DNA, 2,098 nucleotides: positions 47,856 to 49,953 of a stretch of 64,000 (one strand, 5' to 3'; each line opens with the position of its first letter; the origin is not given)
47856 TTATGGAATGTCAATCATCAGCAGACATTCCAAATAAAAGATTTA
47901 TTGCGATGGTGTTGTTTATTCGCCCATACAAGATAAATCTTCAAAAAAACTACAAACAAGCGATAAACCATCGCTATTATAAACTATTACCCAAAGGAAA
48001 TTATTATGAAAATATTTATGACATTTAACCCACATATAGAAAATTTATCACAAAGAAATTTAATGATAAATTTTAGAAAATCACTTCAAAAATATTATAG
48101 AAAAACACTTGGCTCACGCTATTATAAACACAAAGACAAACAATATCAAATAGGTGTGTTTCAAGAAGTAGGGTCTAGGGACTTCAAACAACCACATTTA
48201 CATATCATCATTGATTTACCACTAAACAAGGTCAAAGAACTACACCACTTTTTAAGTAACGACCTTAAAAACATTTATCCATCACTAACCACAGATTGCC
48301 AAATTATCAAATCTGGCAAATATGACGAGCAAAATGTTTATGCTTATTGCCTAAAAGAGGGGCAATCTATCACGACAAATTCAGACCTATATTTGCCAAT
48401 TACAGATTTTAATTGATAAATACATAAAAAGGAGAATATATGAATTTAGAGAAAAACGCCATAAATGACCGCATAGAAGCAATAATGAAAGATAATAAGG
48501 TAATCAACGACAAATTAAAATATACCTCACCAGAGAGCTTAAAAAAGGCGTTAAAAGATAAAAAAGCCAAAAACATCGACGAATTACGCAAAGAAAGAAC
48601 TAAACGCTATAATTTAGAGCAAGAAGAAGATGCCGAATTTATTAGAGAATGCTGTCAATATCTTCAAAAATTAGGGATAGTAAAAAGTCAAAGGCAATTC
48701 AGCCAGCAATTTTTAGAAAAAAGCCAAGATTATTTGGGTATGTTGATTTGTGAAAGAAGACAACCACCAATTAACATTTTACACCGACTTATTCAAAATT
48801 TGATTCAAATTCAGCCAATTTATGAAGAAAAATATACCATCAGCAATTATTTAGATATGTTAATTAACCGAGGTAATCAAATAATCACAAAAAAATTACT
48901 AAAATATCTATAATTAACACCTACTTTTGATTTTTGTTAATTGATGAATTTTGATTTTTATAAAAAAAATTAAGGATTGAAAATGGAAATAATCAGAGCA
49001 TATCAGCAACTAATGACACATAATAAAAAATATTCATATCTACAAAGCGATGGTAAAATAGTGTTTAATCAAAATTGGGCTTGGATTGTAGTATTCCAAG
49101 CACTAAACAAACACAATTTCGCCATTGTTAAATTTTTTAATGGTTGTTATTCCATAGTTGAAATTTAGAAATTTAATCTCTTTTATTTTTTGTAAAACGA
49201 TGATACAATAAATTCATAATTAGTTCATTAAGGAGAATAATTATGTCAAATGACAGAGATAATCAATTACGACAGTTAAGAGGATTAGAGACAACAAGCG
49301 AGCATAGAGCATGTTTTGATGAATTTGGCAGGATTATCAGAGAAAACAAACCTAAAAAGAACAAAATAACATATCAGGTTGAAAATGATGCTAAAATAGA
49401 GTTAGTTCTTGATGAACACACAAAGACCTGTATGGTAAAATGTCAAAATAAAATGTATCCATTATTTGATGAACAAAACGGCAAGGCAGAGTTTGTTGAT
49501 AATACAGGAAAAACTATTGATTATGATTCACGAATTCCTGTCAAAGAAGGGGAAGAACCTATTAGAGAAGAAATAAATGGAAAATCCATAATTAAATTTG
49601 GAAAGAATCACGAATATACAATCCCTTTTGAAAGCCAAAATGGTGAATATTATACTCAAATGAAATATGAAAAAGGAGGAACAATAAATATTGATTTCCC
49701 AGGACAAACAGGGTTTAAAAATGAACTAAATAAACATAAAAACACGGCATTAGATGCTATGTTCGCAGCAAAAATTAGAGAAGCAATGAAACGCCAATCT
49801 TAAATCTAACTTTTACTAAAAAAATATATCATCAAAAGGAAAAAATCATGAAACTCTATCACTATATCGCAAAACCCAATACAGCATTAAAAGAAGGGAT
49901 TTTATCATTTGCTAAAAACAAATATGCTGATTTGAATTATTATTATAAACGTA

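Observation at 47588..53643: About 6 kb AT-rich integrative element at the 3' end of tRNA-Trp, bounded by exact 17-bp direct repeats, displacing tRNA-Trp from secE-nusG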

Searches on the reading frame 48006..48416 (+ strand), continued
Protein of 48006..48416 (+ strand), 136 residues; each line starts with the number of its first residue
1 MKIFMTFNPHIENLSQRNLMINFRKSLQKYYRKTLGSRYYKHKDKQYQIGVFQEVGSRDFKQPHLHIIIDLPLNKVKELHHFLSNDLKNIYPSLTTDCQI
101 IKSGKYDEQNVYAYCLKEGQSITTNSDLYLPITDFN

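Call 94: search_protein_families(library=pfam, alignment_id=A1, max_evalue=0.01)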
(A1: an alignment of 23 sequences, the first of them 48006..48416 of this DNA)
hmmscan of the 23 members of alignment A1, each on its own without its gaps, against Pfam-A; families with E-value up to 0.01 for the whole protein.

A. member 1, window:48006-48416:+ (136 aa): 2 families
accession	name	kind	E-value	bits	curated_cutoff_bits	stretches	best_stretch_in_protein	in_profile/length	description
PF23343.2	REP_ORF2-G2P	-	0.0006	20.5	27.8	1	11-116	10-92/99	Replication-associated protein ORF2/G2P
PF18976.5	DUF5712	-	0.0099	16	25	0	29-69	118-158/289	Family of unknown function (DUF5712)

B. families by the number of members that match (of 23 scanned): 4 families
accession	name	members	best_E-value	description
PF23343.2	REP_ORF2-G2P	8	6.7e-07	Replication-associated protein ORF2/G2P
PF18976.5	DUF5712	2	0.0093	Family of unknown function (DUF5712)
PF25448.1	DUF7897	1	0.00055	Domain of unknown function (DUF7897)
PF01218.23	Coprogen_oxidas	1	0.0094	Coproporphyrinogen III oxidase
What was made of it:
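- On HUH endonuclease superfamily, Rep class: 8 of 23 relatives match at E<0.01, best 6.7e-7 (call 94).
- On IS200/IS605 Y1 transposase: No Y1_Tnp hit in 23 relatives (call 94).
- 8 of 23 relatives hit PF23343 and none hits the IS200 transposase family (call 94).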

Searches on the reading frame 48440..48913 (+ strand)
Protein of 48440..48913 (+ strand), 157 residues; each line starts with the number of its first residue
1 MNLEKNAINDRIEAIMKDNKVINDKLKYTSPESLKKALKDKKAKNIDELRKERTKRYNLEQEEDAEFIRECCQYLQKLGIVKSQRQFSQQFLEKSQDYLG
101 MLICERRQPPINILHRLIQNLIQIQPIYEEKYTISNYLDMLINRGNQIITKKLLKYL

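Call 6: search_protein_families(library=pfam, proteins=[window:48440-48913:+], max_evalue=0.1)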
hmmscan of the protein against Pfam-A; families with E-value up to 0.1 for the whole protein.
window:48440-48913:+ (157 aa): 2 families
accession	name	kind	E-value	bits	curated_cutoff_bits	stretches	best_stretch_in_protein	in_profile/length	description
PF20331.3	DUF6626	-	2.4e-08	34.8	27.3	1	69-124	2-57/96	Family of unknown function (DUF6626)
PF05527.17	TNFAIP8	-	0.023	15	22.5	1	16-96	8-85/181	Tumor necrosis factor alpha-induced protein 8-like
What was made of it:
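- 48440..48913 (+): 157-aa DUF6626 protein, a backbone gene always found next to rep. Function unknown. PF20331 E=2.4e-8, above its cut-off (call 6).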

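Call 7: search_protein_families(library=phrogs, proteins=[window:48440-48913:+], max_evalue=0.1)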
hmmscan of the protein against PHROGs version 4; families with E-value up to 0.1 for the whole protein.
window:48440-48913:+ (157 aa): 2 families
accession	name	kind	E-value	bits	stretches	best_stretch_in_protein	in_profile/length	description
phrog_33694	-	unknown function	6.2e-05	24.3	1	73-128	8-63/97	-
phrog_11607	-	unknown function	0.063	14.7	0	9-36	20-47/53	-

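Call 8: search_protein_families(library=padloc, proteins=[window:48440-48913:+], max_evalue=0.1)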
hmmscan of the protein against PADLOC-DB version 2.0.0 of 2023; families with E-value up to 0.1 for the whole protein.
window:48440-48913:+ (157 aa): 0 families

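Call 51: search_dna_similar(query=window:48440-48913:+, collection=phages, mode=protein, max_evalue=0.01, max_rows=15)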
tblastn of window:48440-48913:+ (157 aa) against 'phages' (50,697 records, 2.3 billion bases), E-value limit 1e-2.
No match.

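Call 54: search_dna_similar(query=window:48440-48913:+, collection=plasmids, mode=protein, max_evalue=0.01, max_rows=15)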
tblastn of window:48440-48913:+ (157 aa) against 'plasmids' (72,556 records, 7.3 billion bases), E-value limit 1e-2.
Records with a match: 1; places in all: 1; records where one place covers at least 80% of the query: 0.
Best place of each record, by identity: <60% 1.
By first word of the organism name: Azospirillum 1.
By predicted mobility (MOB-suite, as given by PLSDB): non-mobilizable 1.
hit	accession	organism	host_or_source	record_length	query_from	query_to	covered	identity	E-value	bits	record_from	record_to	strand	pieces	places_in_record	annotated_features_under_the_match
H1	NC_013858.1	Azospirillum sp. B510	-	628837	75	114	25%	45.0%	1e-3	45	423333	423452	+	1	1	none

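Call 68: search_protein_families(library=ncbifam, proteins=[window:48440-48913:+], max_evalue=0.01)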
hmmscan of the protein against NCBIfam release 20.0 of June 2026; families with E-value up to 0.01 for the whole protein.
window:48440-48913:+ (157 aa): 0 families

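Call 80: search_solved_structures(query=window:48440-48913:+, max_evalue=10)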
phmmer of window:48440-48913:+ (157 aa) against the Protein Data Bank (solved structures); distinct sequences matched with E-value up to 10: 1.
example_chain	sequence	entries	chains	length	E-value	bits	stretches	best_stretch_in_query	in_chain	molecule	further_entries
9cc5_A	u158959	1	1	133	0.59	13.2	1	30-111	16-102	Amylin-NHO-22 Binder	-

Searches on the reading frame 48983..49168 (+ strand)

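Call 6: search_protein_families(library=pfam, proteins=[window:48983-49168:+], max_evalue=0.1)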
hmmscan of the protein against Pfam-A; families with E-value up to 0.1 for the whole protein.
window:48983-49168:+ (61 aa): 2 families
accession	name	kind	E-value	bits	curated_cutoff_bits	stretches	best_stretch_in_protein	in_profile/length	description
PF06268.19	Fascin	-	0.078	13.6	23.1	1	6-56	35-84/108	Fascin domain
PF08855.15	DUF1825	-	0.079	13.3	25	1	3-30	16-43/103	Domain of unknown function (DUF1825)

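Call 7: search_protein_families(library=phrogs, proteins=[window:48983-49168:+], max_evalue=0.1)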
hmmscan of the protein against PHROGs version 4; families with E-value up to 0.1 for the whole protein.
window:48983-49168:+ (61 aa): 1 family
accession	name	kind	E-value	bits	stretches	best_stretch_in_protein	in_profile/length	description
phrog_5226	-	unknown function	0.055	14.1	1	16-43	88-115/162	-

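Call 8: search_protein_families(library=padloc, proteins=[window:48983-49168:+], max_evalue=0.1)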
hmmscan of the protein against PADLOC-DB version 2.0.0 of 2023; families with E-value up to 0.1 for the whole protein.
window:48983-49168:+ (61 aa): 0 families

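Call 68: search_protein_families(library=ncbifam, proteins=[window:48983-49168:+], max_evalue=0.01)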
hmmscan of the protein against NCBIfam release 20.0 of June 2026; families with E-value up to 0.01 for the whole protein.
window:48983-49168:+ (61 aa): 0 families

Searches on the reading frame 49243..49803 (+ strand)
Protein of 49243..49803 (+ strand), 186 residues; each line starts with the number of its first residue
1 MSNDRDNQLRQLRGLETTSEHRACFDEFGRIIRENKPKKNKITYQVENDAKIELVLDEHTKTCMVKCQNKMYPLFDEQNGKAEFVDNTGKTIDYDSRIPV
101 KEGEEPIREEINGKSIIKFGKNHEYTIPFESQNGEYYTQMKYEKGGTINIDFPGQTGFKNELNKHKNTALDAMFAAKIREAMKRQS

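Call 6: search_protein_families(library=pfam, proteins=[window:49243-49803:+], max_evalue=0.1)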
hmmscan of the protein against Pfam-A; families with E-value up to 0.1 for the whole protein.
window:49243-49803:+ (186 aa): 2 families
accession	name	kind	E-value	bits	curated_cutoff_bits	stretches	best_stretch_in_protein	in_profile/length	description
PF14446.12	Prok-RING_1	-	0.044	14.2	29.1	0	18-41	28-51/54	Prokaryotic RING finger family 1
PF11327.13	Egh16-like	-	0.083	13.9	25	0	33-70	139-176/183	Egh16-like virulence factor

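Call 7: search_protein_families(library=phrogs, proteins=[window:49243-49803:+], max_evalue=0.1)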
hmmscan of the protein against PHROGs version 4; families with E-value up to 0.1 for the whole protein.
window:49243-49803:+ (186 aa): 1 family
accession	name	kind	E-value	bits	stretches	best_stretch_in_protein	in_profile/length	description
phrog_11314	-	unknown function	0.09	14.1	0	38-74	10-45/79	-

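Call 8: search_protein_families(library=padloc, proteins=[window:49243-49803:+], max_evalue=0.1)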
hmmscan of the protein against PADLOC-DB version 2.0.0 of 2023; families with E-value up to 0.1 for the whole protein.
window:49243-49803:+ (186 aa): 0 families

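Call 68: search_protein_families(library=ncbifam, proteins=[window:49243-49803:+], max_evalue=0.01)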
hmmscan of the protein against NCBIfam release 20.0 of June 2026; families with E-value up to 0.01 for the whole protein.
window:49243-49803:+ (186 aa): 0 families

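Call 84: find_homologous_proteins(query=window:49243-49803:+, max_evalue=0.001)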
Query window:49243-49803:+ (186 aa): 13 proteins with E <= 0.001 among 39 candidates.
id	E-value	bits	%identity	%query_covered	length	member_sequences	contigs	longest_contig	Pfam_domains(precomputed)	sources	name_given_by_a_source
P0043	5.9e-120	416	99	100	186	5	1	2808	-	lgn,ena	-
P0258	4.0e-87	309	81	93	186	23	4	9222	-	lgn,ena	-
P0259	2.2e-83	296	76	98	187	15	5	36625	-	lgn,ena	-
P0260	8.1e-83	295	76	94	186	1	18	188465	-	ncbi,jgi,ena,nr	ncbi:MAG: hypothetical protein E7018_02890 [Alphaproteobacteria bacterium]|nr:hypothetical protein [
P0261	2.9e-82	293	77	98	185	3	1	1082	-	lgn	-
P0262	8.9e-59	216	71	78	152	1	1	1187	-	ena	-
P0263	3.2e-45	172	63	68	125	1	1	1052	-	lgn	-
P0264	2.6e-44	169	54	86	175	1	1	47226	-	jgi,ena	-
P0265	1.2e-41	161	54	76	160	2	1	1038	-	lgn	-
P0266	6.7e-41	158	74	54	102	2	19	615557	-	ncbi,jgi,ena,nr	ncbi:MAG: hypothetical protein E7019_01375 [Alphaproteobacteria bacterium]|nr:hypothetical protein [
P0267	6.7e-40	155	53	76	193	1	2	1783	-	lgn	-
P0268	6.4e-39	152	45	96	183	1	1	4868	-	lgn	-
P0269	5.0e-37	146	53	71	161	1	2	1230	-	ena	-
